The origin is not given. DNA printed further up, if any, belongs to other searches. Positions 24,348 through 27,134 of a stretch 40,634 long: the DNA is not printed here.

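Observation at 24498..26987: Transmembrane sensor fused directly to a CheA-type kinase core, bypassing MCP and CheW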

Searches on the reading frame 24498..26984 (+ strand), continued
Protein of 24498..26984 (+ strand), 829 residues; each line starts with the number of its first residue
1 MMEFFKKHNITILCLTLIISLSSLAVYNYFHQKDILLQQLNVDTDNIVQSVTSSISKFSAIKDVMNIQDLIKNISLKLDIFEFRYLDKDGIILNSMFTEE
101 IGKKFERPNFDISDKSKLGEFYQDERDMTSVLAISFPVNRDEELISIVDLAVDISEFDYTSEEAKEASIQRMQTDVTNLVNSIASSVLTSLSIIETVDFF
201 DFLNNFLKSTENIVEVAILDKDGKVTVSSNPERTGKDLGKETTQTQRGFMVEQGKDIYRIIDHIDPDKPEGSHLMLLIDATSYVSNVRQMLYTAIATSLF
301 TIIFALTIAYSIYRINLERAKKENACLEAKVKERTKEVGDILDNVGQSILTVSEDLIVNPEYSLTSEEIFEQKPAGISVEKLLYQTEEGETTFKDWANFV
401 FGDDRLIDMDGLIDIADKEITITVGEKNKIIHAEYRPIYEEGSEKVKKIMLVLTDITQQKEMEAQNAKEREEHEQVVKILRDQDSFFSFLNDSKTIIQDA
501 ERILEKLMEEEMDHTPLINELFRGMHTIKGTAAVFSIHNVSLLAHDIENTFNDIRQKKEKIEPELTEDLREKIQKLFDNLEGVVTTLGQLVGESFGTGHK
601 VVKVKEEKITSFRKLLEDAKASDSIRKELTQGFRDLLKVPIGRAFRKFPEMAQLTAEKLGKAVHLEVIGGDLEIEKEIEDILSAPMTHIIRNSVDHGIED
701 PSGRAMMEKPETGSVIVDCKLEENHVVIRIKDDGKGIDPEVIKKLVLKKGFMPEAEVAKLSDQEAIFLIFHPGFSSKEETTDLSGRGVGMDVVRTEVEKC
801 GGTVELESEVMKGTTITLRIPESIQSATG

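Call 35: find_encoding_contigs(protein=P0013, flank=5000, max_places=2)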
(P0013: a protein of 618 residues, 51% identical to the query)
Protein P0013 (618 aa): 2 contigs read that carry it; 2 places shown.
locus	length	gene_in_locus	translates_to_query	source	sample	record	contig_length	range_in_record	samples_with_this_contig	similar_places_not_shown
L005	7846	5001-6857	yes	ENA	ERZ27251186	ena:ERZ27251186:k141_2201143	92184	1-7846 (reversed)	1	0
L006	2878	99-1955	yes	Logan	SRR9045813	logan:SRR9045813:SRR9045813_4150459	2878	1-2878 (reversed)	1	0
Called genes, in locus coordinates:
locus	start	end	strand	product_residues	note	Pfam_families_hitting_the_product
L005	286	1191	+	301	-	PF01058:Oxidored_q6, PF14720:NiFe_hyd_SSU_C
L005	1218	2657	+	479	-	PF00374:NiFeSe_Hases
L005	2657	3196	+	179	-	PF01750:HycI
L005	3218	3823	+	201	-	PF22113:Mtrc-MtrF_II-IV_dom (faint), PF14522:Cytochrome_C7 (faint), PF13435:Cytochrome_C554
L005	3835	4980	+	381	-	PF03264:Cytochrom_NNT (faint), PF22113:Mtrc-MtrF_II-IV_dom (faint), PF09699:Paired_CXXCH_1 (faint), PF14522:Cytochrome_C7 (faint), PF13435:Cytochrome_C554 (weak)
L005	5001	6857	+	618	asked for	PF00015:MCPsignal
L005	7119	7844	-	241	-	?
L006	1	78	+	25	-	?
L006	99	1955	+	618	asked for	PF00015:MCPsignal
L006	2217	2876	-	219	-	?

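Call 62: search_protein_families(library=pfam, alignment_id=A3, max_evalue=0.001)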
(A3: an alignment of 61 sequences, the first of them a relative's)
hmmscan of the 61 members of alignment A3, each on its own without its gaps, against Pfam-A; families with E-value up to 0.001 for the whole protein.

A. member 1, P0001 (829 aa): 2 families
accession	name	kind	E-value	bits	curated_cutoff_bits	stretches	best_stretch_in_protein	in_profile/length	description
PF02518.31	HATPase_c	-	8.9e-20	71.6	26.4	1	686-823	6-110/111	Histidine kinase-, DNA gyrase B-, and HSP90-like ATPase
PF01627.28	Hpt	-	1e-10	42.1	24.6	1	489-576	6-81/84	Hpt domain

B. families by the number of members that match (of 61 scanned): 26 families (the first 25 are shown)
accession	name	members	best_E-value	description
PF02518.31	HATPase_c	61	9.5e-21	Histidine kinase-, DNA gyrase B-, and HSP90-like ATPase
PF01627.28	Hpt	60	1e-17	Hpt domain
PF00672.30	HAMP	33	3.6e-16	HAMP domain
PF13185.12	GAF_2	12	1.7e-15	GAF domain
PF01590.32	GAF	11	5.9e-15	GAF domain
PF08448.16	PAS_4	9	4.8e-24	PAS fold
PF13426.13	PAS_9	7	5.5e-36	PAS domain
PF00989.32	PAS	7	5.5e-34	PAS fold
PF07695.17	7TMR-DISM_7TM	6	1.6e-54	7TM diverse intracellular signalling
PF13188.13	PAS_8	6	5.7e-16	PAS domain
PF13492.12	GAF_3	6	2.7e-08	GAF domain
PF02743.24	dCache_1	4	1e-09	Cache domain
PF07696.17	7TMR-DISMED2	3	3e-43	7TMR-DISM extracellular 2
PF08447.18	PAS_3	3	2.1e-06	PAS fold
PF05228.19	CHASE4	2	4.3e-39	CHASE4 domain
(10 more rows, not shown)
